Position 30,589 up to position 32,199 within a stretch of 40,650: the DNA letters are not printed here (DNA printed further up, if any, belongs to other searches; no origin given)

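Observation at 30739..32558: Two-gene module: ABC/AAA15-type ATPase plus a small PIN-like protein (candidate undescribed defence or abortive-infection pair)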

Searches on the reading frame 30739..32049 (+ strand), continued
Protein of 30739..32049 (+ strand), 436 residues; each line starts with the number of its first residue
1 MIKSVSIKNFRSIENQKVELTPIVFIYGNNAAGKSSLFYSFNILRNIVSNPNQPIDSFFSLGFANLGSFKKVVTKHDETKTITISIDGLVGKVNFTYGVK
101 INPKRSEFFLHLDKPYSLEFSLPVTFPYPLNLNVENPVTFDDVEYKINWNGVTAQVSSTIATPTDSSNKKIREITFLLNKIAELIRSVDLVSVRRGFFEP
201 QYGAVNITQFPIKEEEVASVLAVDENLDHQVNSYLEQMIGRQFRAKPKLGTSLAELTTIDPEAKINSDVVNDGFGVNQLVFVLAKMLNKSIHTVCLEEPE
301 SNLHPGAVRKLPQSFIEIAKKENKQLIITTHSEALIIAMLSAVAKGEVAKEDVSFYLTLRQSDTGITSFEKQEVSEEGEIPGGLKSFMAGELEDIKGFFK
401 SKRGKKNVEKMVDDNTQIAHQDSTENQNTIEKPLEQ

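Call 31: find_related_loci(query=A3, collection=genome_contigs, flank=6000)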
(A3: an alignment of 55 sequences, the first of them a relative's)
Query A3 (436 aa) in genome_contigs; peptide patterns used: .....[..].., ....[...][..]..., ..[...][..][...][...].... (x = any residue, [..] = any of these).
600 stretches matched a pattern (row limit reached: there are more); 171 encode a relative of the query (tblastn E <= 1e-3); the best 80 are kept; 80 distinct loci.
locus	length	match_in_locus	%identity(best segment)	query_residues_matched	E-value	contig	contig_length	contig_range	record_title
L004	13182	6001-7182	41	5-400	2e-98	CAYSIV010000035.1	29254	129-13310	MAG TPA_asm: uncultured Anaerolineales bacterium isolate SRP119689_co1_311 genome assembly, contig: NODE_1983_length_292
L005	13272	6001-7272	38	2-426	6e-97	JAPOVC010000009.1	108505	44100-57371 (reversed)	MAG: Anaerolineaceae bacterium isolate COS1_bin_10 NODE_136_length_108505_cov_45.2024, whole genome shotgun sequence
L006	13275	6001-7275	39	2-426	1e-95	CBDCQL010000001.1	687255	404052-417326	MAG: Phototrophicaceae bacterium isolate cf89f2ee-65f1-4a5d-b988-dea318bddfdf genome assembly, contig: contig_1, whole g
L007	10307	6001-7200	39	5-406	4e-95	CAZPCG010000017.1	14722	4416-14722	MAG TPA_asm: uncultured Spirochaetota bacterium isolate binchicken_co395_73 genome assembly, contig: NODE_984_length_147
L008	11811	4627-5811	38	1-399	2e-87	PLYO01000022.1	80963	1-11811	MAG: Ignavibacteriae bacterium isolate palsa_1295 73.20120700_P3D.263_contig_25176, whole genome shotgun sequence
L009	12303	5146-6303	40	1-396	3e-87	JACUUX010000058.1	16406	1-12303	MAG: Nitrospirae bacterium isolate Kmv42 NODE_1756_length_16406_cov_91.603755, whole genome shotgun sequence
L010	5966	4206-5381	37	1-401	7e-77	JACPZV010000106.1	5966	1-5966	MAG: Acidobacteria bacterium isolate NC_groundwater_899_Pr1_S-0.2um_65_15 Montesol18-Sp2_coassembly_scaffold_189409, who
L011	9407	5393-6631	35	1-426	2e-76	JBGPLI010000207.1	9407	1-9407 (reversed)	MAG: Bryobacteraceae bacterium isolate OBJ_0618_7090110_266 k141_8630699_length_9407_cov_13.9969, whole genome shotgun s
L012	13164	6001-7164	37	1-396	1e-64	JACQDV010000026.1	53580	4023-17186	MAG: Sphingobacteriales bacterium isolate NC_groundwater_1004_Pr1_S-0.65um_38_18 Montesol18_Sp65_coassembly_scaffold_361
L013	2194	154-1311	33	1-396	1e-62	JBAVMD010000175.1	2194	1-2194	MAG: Chitinophagaceae bacterium isolate MFD02377_ilm_asm_bin7 k127_342623, whole genome shotgun sequence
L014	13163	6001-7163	39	1-397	4e-40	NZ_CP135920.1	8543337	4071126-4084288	Paraflavitalea speifideaquila strain BL16E chromosome, complete genome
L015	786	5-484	45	235-396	1e-42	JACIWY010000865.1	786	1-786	MAG: Chloroflexota bacterium isolate MAG-38 Chloroflexota_C3_bin14_Scaffold_865, whole genome shotgun sequence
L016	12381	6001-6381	40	231-360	6e-27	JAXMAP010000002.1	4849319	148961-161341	MAG: Phycisphaerae bacterium isolate STL-PLA13 C1.27.fa-2, whole genome shotgun sequence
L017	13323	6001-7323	25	1-407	9e-31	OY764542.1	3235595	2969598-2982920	MAG: Dehalococcoidia bacterium isolate 6a5b5718-e0ca-4583-9154-875545b380e3 genome assembly, chromosome: 1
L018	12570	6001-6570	34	213-405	3e-24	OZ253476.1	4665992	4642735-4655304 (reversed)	MAG: Dehalococcoidia bacterium isolate f6f1a14d-75c1-44c4-996a-bd844335e16e genome assembly, chromosome: 1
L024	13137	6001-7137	23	1-358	5e-18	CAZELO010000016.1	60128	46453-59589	MAG TPA_asm: uncultured Candidatus Bathyarchaeia archaeon isolate SRP323688_co1_251 genome assembly, contig: NODE_976_le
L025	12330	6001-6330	39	269-378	1e-12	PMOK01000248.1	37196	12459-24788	MAG: Bryobacterales bacterium isolate palsa_89 73.20110600_P1M.2_contig_20936, whole genome shotgun sequence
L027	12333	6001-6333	35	265-373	6e-12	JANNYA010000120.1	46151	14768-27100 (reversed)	MAG: Rhodanobacteraceae bacterium isolate VAR_34_metabat_105 VAR_34_k141_163398, whole genome shotgun sequence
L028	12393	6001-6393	31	231-361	9e-12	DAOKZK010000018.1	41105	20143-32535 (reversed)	MAG TPA_asm: Candidatus Macondimonas sp. isolate AMR_MDS_0048 NODE_565_length_41105_cov_41.974421, whole genome shotgun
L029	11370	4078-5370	40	1-354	1e-11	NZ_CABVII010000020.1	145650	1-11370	Pseudomonas fluorescens isolate PS862, whole genome shotgun sequence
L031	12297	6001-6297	35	265-362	2e-11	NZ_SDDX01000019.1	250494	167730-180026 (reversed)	Lelliottia nimipressuralis strain CCUG 25894 CCUG25894T_0000019, whole genome shotgun sequence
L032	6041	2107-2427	36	273-380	3e-11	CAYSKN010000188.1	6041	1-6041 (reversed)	MAG TPA_asm: uncultured Gemmatimonas sp. isolate binchicken_co235_189 genome assembly, contig: NODE_28345_length_6041_co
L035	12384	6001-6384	32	231-358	2e-10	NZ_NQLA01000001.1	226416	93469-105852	Vulcanococcus limneticus LL NODE_10+_length_226416_cov_7.02386, whole genome shotgun sequence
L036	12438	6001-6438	29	217-354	2e-10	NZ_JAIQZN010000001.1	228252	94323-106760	Argonema antarcticum A004/B2 NODE_15_length_228252_cov_13.341080, whole genome shotgun sequence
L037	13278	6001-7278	28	1-413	4e-10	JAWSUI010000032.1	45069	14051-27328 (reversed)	MAG: Deferrisomatales bacterium isolate B4G8CH4-07 NODE_197_length_45069_cov_11.807882, whole genome shotgun sequence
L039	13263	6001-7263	25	1-386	5e-10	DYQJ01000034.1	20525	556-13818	MAG TPA_asm: Draconibacterium orientale isolate SulCav_GS10_10_3_33_19 SulCav_GS10_10_3267_length_20525_cov_10_543967, w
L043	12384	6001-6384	30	267-392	3e-9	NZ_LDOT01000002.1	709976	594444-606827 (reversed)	Photobacterium aquae strain CGMCC 1.12159 contig0002, whole genome shotgun sequence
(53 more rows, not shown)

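Call 46: search_protein_families(library=padloc, proteins=[L025:5209-6429:+, L027:4978-6447:+, L028:5080-6540:+, L029:4078-5508:+, L031:5155-6462:+, L032:1219-2526:+, L035:5071-6579:+, L036:4873-6567:+, L043:5164-6441:+, L017:6001-7326:+], max_evalue=1e-20)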
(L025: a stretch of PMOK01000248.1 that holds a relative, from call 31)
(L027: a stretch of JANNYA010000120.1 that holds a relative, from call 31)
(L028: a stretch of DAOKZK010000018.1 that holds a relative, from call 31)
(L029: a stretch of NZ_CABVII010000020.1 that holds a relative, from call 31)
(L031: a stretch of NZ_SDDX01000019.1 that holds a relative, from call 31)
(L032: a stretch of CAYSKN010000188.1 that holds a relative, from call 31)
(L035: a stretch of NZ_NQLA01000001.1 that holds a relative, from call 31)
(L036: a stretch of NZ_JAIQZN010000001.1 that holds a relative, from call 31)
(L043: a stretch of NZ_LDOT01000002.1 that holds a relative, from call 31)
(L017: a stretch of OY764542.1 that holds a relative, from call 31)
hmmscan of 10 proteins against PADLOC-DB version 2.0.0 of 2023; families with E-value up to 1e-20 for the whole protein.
L025:5209-6429:+ (406 aa): 6 families
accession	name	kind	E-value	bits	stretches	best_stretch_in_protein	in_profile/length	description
PDLC03878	NsnB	-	1.5e-56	190.6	1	5-385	2-331/345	-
PDLC04148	HEC-03B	-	3e-35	120.2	1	262-385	313-433/458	-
PDLC04707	PDC-M55A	-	3e-31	106.8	1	5-384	3-397/421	-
PDLC02979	AriA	-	6.9e-27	93.2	0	252-330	290-371/373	-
PDLC02980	AriA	-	3.2e-25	87.7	0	238-332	211-303/304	-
PDLC04175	HEC-01A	-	1.1e-22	78.6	0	3-116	4-109/363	-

L027:4978-6447:+ (489 aa): 5 families
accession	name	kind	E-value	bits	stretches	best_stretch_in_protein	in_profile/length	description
PDLC04148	HEC-03B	-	1.5e-91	305.7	1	36-482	1-452/458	-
PDLC03878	NsnB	-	1.5e-62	210.4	1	36-465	1-333/345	-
PDLC04707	PDC-M55A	-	2.5e-54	182.9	1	38-483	4-418/421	-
PDLC02979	AriA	-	1.2e-28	99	0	319-413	284-372/373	-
PDLC02980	AriA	-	2.5e-23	81.5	0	332-413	221-302/304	-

L028:5080-6540:+ (486 aa): 4 families
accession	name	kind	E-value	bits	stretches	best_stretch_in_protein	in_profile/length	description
PDLC04148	HEC-03B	-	1.7e-91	305.5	2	251-480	212-451/458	-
PDLC04707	PDC-M55A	-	1.3e-65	220.1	1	60-483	3-419/421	-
PDLC03878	NsnB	-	4.2e-65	218.8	1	59-464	1-333/345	-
PDLC02979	AriA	-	3.2e-25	87.7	0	333-412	290-372/373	-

L029:4078-5508:+ (476 aa): 4 families
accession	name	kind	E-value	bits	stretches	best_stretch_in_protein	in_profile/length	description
PDLC03878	NsnB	-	6.2e-64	214.9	1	1-471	1-339/345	-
PDLC04707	PDC-M55A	-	2.2e-51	173.2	1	244-470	172-405/421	-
PDLC04148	HEC-03B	-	1.9e-49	167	1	246-471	202-441/458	-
PDLC02979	AriA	-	1.4e-28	98.7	1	1-413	1-373/373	-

L031:5155-6462:+ (435 aa): 5 families
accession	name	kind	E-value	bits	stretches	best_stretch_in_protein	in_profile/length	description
PDLC04148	HEC-03B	-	4.8e-89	297.5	2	188-423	207-452/458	-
PDLC04707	PDC-M55A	-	1e-64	217.1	1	5-423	6-417/421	-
PDLC03878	NsnB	-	2.2e-62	209.8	1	1-406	1-333/345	-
PDLC02979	AriA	-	5.9e-29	100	0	266-354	290-372/373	-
PDLC02980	AriA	-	1.2e-21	76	0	249-354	220-302/304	-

L032:1219-2526:+ (435 aa): 5 families
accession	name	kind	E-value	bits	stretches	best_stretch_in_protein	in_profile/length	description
PDLC04148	HEC-03B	-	6.1e-89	297.1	1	8-431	2-454/458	-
PDLC04707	PDC-M55A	-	3.7e-63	212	1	9-430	4-418/421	-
PDLC03878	NsnB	-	1.9e-58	196.9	1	9-412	3-333/345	-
PDLC02979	AriA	-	3e-25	87.8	0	283-360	290-372/373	-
PDLC02980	AriA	-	3.2e-21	74.6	0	30-360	1-302/304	-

L035:5071-6579:+ (502 aa): 4 families
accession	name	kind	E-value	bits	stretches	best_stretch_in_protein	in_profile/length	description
PDLC04148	HEC-03B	-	7e-84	280.4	1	254-487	212-455/458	-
PDLC04707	PDC-M55A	-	7.9e-58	194.4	1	62-484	3-417/421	-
PDLC03878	NsnB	-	2.2e-55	186.8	1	61-474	1-340/345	-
PDLC02979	AriA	-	5e-23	80.5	0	344-415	293-372/373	-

L036:4873-6567:+ (564 aa): 4 families
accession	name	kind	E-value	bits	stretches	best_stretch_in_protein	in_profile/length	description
PDLC03878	NsnB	-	9.3e-62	207.8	2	342-558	109-335/345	-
PDLC04148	HEC-03B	-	4.1e-60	202.1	1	253-562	121-441/458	-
PDLC04707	PDC-M55A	-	3e-55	185.9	1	337-562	179-406/421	-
PDLC02979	AriA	-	1.3e-27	95.6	0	408-503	265-372/373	-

L043:5164-6441:+ (425 aa): 5 families
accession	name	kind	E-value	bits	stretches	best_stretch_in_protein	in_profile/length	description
PDLC04148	HEC-03B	-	3.1e-90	301.4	2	190-418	213-452/458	-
PDLC04707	PDC-M55A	-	7.3e-67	224.2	1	3-420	4-419/421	-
PDLC03878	NsnB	-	6.1e-66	221.5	1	1-404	1-336/345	-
PDLC02979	AriA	-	4.5e-30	103.7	0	258-349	276-372/373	-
PDLC02980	AriA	-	9.4e-21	73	0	24-349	1-302/304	-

L017:6001-7326:+ (441 aa): 6 families
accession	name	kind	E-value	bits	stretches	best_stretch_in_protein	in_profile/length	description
PDLC03878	NsnB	-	1.1e-51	174.6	1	1-432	1-342/345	-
PDLC02979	AriA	-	1.5e-32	111.8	0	288-370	290-372/373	-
PDLC04707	PDC-M55A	-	5.7e-29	99.3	0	331-437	309-414/421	-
PDLC04148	HEC-03B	-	1.6e-28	98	0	307-435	320-447/458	-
PDLC02980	AriA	-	1.3e-21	75.9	0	300-371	232-303/304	-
PDLC00271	PtuA1|PtuA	-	5.9e-21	73.5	0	2-47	3-49/421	AAA ATPase domain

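Call 48: search_protein_families(library=pfam, proteins=[L025:4291-5199:+, L025:6429-7097:+, L029:2101-3582:+, L029:5505-6491:+, L036:6515-7588:+, L031:6443-6982:+, L031:6982-7677:+, L043:3397-5148:+, L017:7336-7809:+, L024:7315-7764:+], max_evalue=0.1)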
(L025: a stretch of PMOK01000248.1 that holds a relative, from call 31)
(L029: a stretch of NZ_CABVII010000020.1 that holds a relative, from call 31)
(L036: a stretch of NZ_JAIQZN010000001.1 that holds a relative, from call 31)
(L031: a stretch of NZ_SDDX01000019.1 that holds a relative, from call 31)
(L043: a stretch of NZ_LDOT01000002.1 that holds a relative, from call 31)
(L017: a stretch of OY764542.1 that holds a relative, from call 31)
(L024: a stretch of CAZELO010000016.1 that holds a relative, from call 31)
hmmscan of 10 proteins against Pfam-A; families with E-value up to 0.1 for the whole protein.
L025:4291-5199:+ (302 aa): 9 families
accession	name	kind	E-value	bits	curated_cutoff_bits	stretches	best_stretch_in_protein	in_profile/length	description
PF08534.16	Redoxin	-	4.5e-12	46.4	26.6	1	153-294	3-144/148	Redoxin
PF00578.27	AhpC-TSA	-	1e-11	45.3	26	1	168-282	16-122/124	AhpC/TSA family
PF13098.12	Thioredoxin_2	-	3.5e-09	37.4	27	1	174-298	2-104/104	Thioredoxin-like domain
PF00085.26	Thioredoxin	-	8.6e-09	35.8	23.5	1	177-209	18-50/103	Thioredoxin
PF13905.12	Thioredoxin_8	-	2.3e-08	34.7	27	1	177-213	1-38/94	Thioredoxin-like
PF14595.12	Thioredoxin_9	-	5.1e-05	23.6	25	1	173-205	37-69/129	Thioredoxin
PF13728.12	TraF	-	0.00014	22.2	23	0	172-209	124-161/224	F plasmid transfer operon protein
PF12616.13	DUF3775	-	0.02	15.3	27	1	53-82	19-48/73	Protein of unknown function (DUF3775)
PF13899.12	Thioredoxin_7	-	0.048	14.2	27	0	173-193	13-33/83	Thioredoxin-like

L025:6429-7097:+ (222 aa): 1 family
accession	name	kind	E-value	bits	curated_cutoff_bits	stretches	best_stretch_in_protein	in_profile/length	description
PF13470.12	PIN_3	-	0.0066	17.7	27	1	8-135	1-113/115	PIN domain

L029:2101-3582:+ (493 aa): 1 family
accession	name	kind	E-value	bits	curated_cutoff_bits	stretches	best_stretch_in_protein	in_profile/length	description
PF11185.13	DUF2971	-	1.9e-07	32.8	22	1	279-404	2-89/89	Protein of unknown function (DUF2971)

L029:5505-6491:+ (328 aa): 0 families

L036:6515-7588:+ (357 aa): 0 families

L031:6443-6982:+ (179 aa): 1 family
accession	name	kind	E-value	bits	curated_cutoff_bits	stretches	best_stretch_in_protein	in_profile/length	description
PF13470.12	PIN_3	-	0.055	14.7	27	0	90-134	74-106/115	PIN domain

L031:6982-7677:+ (231 aa): 1 family
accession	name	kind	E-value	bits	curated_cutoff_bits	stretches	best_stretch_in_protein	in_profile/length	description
PF09414.15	RNA_ligase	-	5.2e-34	118.3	27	1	39-202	1-170/171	RNA ligase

L043:3397-5148:+ (583 aa): 2 families
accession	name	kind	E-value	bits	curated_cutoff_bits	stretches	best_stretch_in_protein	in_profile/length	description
PF01420.25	Methylase_S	-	7e-15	56.1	22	2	384-563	1-162/168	Type I restriction modification DNA specificity domain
PF24615.2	Spectrin_Anc-1_2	-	0.058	14.1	28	1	282-369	16-100/105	Nuclear anchorage protein 1, spectrin repeat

L017:7336-7809:+ (157 aa): 1 family
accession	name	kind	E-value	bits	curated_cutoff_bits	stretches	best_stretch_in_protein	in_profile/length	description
PF01850.27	PIN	-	0.0049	17.9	23.6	0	107-134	91-118/120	PIN domain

L024:7315-7764:+ (149 aa): 1 family
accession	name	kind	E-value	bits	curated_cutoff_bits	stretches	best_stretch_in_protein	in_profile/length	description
PF01850.27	PIN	-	2.5e-10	41.5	23.6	1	7-141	1-118/120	PIN domain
